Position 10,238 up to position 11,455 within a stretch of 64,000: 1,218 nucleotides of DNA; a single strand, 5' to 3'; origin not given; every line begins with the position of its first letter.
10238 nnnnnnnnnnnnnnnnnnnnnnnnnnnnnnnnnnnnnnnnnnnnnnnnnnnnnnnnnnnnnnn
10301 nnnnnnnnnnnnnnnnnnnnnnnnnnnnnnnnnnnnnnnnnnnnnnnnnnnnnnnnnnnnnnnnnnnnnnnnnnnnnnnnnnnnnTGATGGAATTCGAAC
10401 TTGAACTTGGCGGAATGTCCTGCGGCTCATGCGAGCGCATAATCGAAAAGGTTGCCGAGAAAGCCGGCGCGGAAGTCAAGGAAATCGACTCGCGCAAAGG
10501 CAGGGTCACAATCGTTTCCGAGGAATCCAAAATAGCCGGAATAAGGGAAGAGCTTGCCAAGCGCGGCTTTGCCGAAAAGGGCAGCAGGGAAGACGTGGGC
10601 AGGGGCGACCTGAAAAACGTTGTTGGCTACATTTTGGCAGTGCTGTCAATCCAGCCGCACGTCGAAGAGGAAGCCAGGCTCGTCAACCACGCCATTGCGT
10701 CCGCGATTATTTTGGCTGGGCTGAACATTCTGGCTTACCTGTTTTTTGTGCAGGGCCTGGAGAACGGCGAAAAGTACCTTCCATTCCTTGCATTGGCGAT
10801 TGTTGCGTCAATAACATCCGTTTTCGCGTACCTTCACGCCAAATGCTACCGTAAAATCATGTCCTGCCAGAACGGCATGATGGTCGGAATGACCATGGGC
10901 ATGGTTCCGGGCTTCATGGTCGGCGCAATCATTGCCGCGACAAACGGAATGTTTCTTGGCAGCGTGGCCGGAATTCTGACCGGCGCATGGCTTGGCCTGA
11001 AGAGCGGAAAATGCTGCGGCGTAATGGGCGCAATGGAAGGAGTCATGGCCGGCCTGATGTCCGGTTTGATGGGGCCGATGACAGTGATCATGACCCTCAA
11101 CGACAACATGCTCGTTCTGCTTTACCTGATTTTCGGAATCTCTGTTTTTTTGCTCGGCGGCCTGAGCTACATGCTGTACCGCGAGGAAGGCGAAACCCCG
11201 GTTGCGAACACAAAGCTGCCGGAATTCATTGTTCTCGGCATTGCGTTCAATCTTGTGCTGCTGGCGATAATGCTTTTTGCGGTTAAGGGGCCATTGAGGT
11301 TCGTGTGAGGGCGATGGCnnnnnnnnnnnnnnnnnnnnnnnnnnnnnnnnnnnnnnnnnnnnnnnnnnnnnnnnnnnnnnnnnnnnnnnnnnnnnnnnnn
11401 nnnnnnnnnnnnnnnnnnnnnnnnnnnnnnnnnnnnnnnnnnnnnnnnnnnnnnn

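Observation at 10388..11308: HMA domain fused to a Met-rich polytopic membrane domain (candidate novel Cu(I) permease)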

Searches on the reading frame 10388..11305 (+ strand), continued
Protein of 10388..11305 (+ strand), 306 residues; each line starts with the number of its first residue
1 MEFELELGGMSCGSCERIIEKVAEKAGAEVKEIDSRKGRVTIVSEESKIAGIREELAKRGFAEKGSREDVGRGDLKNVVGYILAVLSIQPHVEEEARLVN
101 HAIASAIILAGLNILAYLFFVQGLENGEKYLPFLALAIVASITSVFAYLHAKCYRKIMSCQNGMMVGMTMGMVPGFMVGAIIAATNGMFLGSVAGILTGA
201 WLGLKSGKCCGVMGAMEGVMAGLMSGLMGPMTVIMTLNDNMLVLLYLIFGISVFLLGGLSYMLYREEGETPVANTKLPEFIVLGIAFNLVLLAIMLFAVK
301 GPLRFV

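Call 24: fold_search(model_id=the predicted structure, library=pdb)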
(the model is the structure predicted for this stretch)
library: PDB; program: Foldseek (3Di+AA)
matches with E <= 10: 403; with E <= 0.001: 0
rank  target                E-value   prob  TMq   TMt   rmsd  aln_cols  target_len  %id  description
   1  6iv0_E                1.0e-01  0.30  0.17  0.18  23.6       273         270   13  Crystal structure of a bacterial Bestrophin homolog from Klebsiella pneumoniae with a mutation I180A (released 2019-11-13)
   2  6iv0_C                1.1e-01  0.25  0.17  0.19  23.7       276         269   14  Crystal structure of a bacterial Bestrophin homolog from Klebsiella pneumoniae with a mutation I180A (released 2019-11-13)
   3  6jlf_A                1.3e-01  0.25  0.17  0.18  24.4       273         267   15  Crystal structure of a bacterial Bestrophin homolog from Klebsiella pneumoniae D179A mutation - HR (released 2019-11-13)
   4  4wd7_E                1.3e-01  0.21  0.16  0.17  24.3       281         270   14  Crystal structure of a bacterial Bestrophin homolog from Klebsiella pneumoniae by Zn-SAD phasing (released 2014-10-01)
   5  5x87_C                1.4e-01  0.20  0.15  0.17  24.2       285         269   15  Crystal structure of a bacterial Bestrophin homolog from Klebsiella pneumoniae with a mutation L177T (released 2017-11-01)
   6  6ivp_A                1.4e-01  0.20  0.16  0.17  25.1       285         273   14  Crystal structure of a membrane protein P262A (released 2019-11-06)
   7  6jlf_C                1.8e-01  0.20  0.17  0.18  23.1       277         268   16  Crystal structure of a bacterial Bestrophin homolog from Klebsiella pneumoniae D179A mutation - HR (released 2019-11-13)
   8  6ivn_C                1.9e-01  0.20  0.17  0.18  23.4       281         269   15  Crystal structure of a membrane protein G264A (released 2019-11-06)
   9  7q0l                  2.3e-01  0.20  0.17  0.13  20.6       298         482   13  Crystal structure of the peptide transporter YePEPT-K314A at 2.93 A (released 2022-03-09)
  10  6ivn_E                2.3e-01  0.18  0.16  0.17  24.1       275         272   16  Crystal structure of a membrane protein G264A (released 2019-11-06)
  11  5x87_A                2.3e-01  0.16  0.16  0.17  24.6       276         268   14  Crystal structure of a bacterial Bestrophin homolog from Klebsiella pneumoniae with a mutation L177T (released 2017-11-01)
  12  6ivk_C                2.9e-01  0.16  0.17  0.18  24.0       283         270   15  Crystal structure of a membrane protein G175A (released 2019-11-06)
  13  3dxs                  3.2e-01  1.00  0.19  0.70   1.9        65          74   18  Crystal structure of a copper binding domain from HMA7, a P-type ATPase (released 2009-08-11)
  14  6ivn_A                3.8e-01  0.12  0.16  0.17  25.0       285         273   16  Crystal structure of a membrane protein G264A (released 2019-11-06)
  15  6iv0_A                4.7e-01  0.14  0.17  0.19  23.3       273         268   16  Crystal structure of a bacterial Bestrophin homolog from Klebsiella pneumoniae with a mutation I180A (released 2019-11-13)
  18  2kyz_MODEL_1_A        5.4e-01  1.00  0.20  0.79   1.8        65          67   20  NMR structure of heavy metal binding protein TM0320 from Thermotoga maritima (released 2010-07-07)
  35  6iv0_B                9.2e-01  0.09  0.16  0.17  23.9       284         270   15  Crystal structure of a bacterial Bestrophin homolog from Klebsiella pneumoniae with a mutation I180A (released 2019-11-13)
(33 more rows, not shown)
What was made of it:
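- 10388..10585 (+): N-terminal HMA domain (aa 1-66). The Cu(I)-binding CxxC (C12, C15) is at nt 10421-10432. Predicted cytoplasmic. The fold matches 3dxs and 2kyz with probability 1.0 (call 24).
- On HMA domain (PF00403): Foldseek matches 3dxs and 2kyz with probability 1.0 and target TM-scores of 0.70-0.79 (call 24).
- On Any solved membrane-protein fold (PDB): The best membrane hit is bestrophin 6iv0 (E 0.1, TM 0.17, rmsd 23.6 Å), which I treat as noise (call 24).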

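Call 29: find_related_loci(query=A2, collection=genome_contigs, flank=7000)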
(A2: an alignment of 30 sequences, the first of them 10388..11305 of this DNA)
Query A2 (306 aa) in genome_contigs; peptide patterns used: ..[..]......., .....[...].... (x = any residue, [..] = any of these).
600 stretches matched a pattern (row limit reached: there are more); 273 encode a relative of the query (tblastn E <= 1e-3); the best 80 are kept; 80 distinct loci.
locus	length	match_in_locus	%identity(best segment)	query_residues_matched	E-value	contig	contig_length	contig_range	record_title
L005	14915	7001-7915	52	2-305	1e-94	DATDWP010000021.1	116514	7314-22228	MAG TPA_asm: archaeon isolate SMAG_U8115 k141_1751412, whole genome shotgun sequence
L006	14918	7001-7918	47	2-305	4e-89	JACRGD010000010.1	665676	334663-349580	MAG: Candidatus Micrarchaeota archaeon isolate NC_groundwater_1742_Pr3_B-0.1um_42_76 SR-2_scaffold_141_3413102, whole ge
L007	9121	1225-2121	47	2-300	4e-84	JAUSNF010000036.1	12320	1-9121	MAG: Candidatus Burarchaeum sp. isolate E19_metabat.bin.22 E19_k141_346635, whole genome shotgun sequence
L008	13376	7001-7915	45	3-305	6e-83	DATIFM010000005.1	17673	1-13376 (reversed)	MAG TPA_asm: Candidatus Bilamarchaeum sp. isolate SMAG_U16395 k141_1735289, whole genome shotgun sequence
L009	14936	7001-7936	43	2-306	2e-81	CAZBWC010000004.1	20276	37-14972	MAG TPA_asm: Candidatus Micrarchaeota archaeon isolate SRP269290_co1_298 genome assembly, contig: NODE_3269_length_20276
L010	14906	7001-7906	50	2-305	2e-81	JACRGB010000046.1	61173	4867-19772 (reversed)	MAG: Candidatus Micrarchaeota archaeon isolate NC_groundwater_1740_Pr3_B-0.1um_41_29 SR-2_scaffold_141_4191511, whole ge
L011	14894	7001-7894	44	5-300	1e-78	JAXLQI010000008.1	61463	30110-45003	MAG: Candidatus Micrarchaeia archaeon isolate STL-MIC1 C1.33.fa-8, whole genome shotgun sequence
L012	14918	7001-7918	45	2-303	2e-76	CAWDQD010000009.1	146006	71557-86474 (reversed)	MAG: uncultured Candidatus Micrarchaeota archaeon isolate MFD01689.bin.1.58 genome assembly, contig: contig_37631, whole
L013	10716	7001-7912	46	4-306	6e-74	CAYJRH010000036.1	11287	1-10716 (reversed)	MAG TPA_asm: uncultured archaeon isolate ERP125453_co1_38 genome assembly, contig: NODE_6581_length_11287_cov_32.232105,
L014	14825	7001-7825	49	1-276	9e-79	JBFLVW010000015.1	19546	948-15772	MAG: Candidatus Micrarchaeota archaeon isolate MAG016 MAG016_15, whole genome shotgun sequence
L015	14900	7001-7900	39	2-305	2e-68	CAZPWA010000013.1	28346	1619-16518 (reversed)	MAG TPA_asm: Candidatus Micrarchaeota archaeon isolate SRP135725_co1_582 genome assembly, contig: NODE_1905_length_28346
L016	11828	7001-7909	40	2-305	2e-67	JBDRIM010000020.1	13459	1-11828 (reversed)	MAG: Candidatus Micrarchaeota archaeon isolate MEGAHIT-group-1.587 k141_1133510, whole genome shotgun sequence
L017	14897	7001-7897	43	2-305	5e-69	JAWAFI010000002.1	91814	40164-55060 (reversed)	MAG: Candidatus Anstonellales archaeon isolate QQ_201907_bins_88 QQ_201907_bins_88_scaffold_2, whole genome shotgun sequ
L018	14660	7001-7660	47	81-305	9e-58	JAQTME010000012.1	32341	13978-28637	MAG: Candidatus ainarchaeum sp. isolate STA_33 NODE_2637_length_32341_cov_3.876793_Sandtown_A, whole genome shotgun sequ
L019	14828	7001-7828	42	23-301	1e-57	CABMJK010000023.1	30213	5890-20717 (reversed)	uncultured archaeon isolate LFW-281_7 genome assembly, contig: LFW2817_3, whole genome shotgun sequence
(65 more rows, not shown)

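Call 60: search_dna_similar(query=window:10388-11305:+, collection=plasmids, mode=protein, max_evalue=0.001, max_rows=10)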
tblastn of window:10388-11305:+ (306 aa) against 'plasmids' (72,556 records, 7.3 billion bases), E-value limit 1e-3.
No match.
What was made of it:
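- Tried and rejected: tblastn against PLSDB plasmids found no match (call 60).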

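Call 62: find_encoding_contigs(protein=P0190, flank=6000, max_places=2)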
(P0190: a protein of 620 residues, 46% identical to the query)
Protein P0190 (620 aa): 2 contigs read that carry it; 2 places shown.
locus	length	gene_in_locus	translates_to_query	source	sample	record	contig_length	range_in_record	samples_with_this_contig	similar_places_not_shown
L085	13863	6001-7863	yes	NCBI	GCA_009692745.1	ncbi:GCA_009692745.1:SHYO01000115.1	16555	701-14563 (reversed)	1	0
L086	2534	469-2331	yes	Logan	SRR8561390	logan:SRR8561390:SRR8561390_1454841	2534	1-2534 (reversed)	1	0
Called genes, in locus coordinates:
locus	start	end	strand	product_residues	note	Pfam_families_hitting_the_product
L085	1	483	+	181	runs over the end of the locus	PF00034:Cytochrom_C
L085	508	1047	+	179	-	PF08534:Redoxin, PF00578:AhpC-TSA, PF00085:Thioredoxin, PF13098:Thioredoxin_2, PF13905:Thioredoxin_8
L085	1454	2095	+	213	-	PF00578:AhpC-TSA, PF08534:Redoxin, PF02630:SCO1-SenC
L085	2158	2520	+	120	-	-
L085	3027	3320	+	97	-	PF02583:Trns_repr_metal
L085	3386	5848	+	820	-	PF00403:HMA, PF00122:E1-E2_ATPase, PF00702:Hydrolase, PF12710:HAD (weak)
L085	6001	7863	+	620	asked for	PF13623:SurA_N_2, PF13624:SurA_N_3, PF13473:Cupredoxin_1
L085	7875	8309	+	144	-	PF03965:Penicillinase_R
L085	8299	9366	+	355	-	PF05569:Peptidase_M56, PF01435:Peptidase_M48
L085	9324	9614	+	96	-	PF07610:DUF1573 (weak)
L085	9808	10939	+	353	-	PF02683:DsbD_TM (weak), PF13386:DsbD_2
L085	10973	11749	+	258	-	PF02683:DsbD_TM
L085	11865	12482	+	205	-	PF22570:LiaF-TM (faint)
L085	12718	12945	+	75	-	-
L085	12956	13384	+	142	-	PF00581:Rhodanese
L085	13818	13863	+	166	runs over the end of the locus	PF05751:FixH (faint), PF13115:YtkA (weak), PF09134:Invasin_D3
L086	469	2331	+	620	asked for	PF13623:SurA_N_2, PF13624:SurA_N_3, PF13473:Cupredoxin_1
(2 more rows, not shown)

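Call 63: find_encoding_contigs(protein=P0153, flank=6000, max_places=2)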
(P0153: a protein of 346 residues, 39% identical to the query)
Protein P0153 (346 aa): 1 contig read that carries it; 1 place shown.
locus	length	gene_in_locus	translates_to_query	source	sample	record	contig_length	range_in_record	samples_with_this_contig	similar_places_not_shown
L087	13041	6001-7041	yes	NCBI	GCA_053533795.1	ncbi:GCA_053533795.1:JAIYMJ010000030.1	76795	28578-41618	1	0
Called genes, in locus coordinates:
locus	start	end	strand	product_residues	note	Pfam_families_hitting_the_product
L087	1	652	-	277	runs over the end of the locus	PF01263:Aldose_epim (faint)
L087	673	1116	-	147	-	-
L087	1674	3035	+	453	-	PF01751:Toprim (weak), PF13155:Toprim_2, PF13662:Toprim_4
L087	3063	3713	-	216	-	PF13624:SurA_N_3, PF13623:SurA_N_2 (weak)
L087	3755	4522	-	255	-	-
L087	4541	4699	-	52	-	-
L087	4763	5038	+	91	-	PF13656:RNA_pol_L_2, PF01193:RNA_pol_L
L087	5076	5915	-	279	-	-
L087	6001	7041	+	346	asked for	PF13473:Cupredoxin_1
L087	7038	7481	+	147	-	-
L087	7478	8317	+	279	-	-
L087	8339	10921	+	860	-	PF04945:YHS, PF00403:HMA, PF00122:E1-E2_ATPase, PF00702:Hydrolase, PF08282:Hydrolase_3 (weak)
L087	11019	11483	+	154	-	-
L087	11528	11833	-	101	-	-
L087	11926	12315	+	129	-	-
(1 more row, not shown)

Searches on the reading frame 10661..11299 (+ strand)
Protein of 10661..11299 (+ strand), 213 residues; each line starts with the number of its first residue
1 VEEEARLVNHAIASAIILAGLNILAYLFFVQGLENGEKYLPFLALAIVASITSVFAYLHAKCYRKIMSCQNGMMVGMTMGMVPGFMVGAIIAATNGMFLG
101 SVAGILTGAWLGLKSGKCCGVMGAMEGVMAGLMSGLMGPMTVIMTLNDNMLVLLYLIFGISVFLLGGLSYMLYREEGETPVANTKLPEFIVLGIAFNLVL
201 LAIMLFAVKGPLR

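Call 55: find_homologous_proteins(query=A3, max_evalue=0.01)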
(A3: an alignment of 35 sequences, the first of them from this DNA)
Query A3 (35 sequences) (213 aa, profile of the alignment): 163 proteins with E <= 0.01 among 8000 candidates; the best 120 are listed.
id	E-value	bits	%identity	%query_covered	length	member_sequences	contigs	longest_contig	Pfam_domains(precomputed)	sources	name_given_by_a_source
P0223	1.9e-79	284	38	98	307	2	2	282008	PF00403.33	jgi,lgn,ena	-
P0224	2.0e-76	274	40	90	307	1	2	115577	PF00403.33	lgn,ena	-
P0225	8.4e-76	272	39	87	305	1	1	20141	PF00403.33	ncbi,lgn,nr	ncbi:MAG: heavy-metal-associated domain-containing protein [Nanoarchaeota archaeon]|nr:heavy-metal-a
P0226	1.2e-75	272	38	98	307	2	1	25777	PF00403.33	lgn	-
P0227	2.3e-75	271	43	86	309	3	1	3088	-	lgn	-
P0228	2.6e-75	271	40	87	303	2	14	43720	-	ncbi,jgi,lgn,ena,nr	ncbi:TPA: hypothetical protein HA361_01520 [Candidatus Woesearchaeota archaeon]|nr:hypothetical prot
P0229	5.4e-75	270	40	99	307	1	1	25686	PF00403.33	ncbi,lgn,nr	ncbi:MAG: heavy-metal-associated domain-containing protein [bacterium]|nr:heavy-metal-associated dom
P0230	5.8e-75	270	45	88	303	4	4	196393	-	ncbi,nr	ncbi:hypothetical protein J4460_00035 [Candidatus Woesearchaeota archaeon]|nr:hypothetical protein [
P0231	6.7e-75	269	41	89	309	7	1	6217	-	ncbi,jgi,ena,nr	ncbi:MAG TPA: heavy-metal-associated domain-containing protein [Candidatus Nanoarchaeia archaeon]|nr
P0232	6.9e-75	269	37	98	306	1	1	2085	PF00403.33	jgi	-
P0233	1.4e-74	268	39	98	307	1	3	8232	PF00403.33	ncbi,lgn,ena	-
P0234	1.4e-73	265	37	98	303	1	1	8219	-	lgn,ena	-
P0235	1.4e-73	265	37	99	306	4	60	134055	PF00403.33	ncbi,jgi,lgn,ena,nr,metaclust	ncbi:MAG TPA: heavy metal translocating P-type ATPase [Nanoarchaeota archaeon]|nr:heavy metal transl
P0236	2.4e-73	264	37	98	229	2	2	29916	-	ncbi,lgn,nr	ncbi:hypothetical protein HYV79_04860 [Candidatus Woesearchaeota archaeon]|nr:hypothetical protein [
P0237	2.6e-73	264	45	75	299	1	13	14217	-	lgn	-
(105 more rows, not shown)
